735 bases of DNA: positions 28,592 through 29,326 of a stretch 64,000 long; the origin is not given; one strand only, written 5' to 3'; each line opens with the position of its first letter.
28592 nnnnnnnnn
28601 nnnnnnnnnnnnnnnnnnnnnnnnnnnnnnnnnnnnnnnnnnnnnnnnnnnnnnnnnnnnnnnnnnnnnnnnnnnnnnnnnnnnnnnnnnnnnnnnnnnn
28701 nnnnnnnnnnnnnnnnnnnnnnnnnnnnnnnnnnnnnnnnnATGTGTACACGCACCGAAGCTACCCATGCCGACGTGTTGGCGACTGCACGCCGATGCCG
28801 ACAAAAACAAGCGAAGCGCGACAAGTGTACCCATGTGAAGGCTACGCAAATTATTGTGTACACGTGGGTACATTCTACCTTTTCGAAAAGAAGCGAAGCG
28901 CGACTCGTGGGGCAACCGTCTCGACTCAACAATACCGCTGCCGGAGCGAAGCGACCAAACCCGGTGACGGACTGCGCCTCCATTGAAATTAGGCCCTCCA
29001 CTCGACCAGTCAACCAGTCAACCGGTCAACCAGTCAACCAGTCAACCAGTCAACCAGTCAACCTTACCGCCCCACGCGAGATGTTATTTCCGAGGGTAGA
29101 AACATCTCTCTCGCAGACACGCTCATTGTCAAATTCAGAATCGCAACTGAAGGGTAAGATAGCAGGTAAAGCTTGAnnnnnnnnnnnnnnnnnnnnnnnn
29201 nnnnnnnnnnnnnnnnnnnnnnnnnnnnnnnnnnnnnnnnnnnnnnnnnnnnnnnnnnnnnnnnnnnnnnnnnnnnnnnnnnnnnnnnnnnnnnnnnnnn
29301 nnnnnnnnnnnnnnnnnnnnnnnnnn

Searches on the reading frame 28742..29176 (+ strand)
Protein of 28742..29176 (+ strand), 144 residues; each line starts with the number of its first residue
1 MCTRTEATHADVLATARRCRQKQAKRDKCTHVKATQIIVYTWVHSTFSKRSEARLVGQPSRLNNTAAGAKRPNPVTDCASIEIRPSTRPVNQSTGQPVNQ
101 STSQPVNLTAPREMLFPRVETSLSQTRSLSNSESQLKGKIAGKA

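Call 16: search_protein_families(library=pfam, proteins=[window:28742-29176:+], max_evalue=0.1)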
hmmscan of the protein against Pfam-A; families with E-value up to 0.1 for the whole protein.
window:28742-29176:+ (144 aa): 1 family
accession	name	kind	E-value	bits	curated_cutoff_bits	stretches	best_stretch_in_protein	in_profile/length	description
PF04886.17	PT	-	0.0077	16.2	26.2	1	85-106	14-35/36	PT disordered repeat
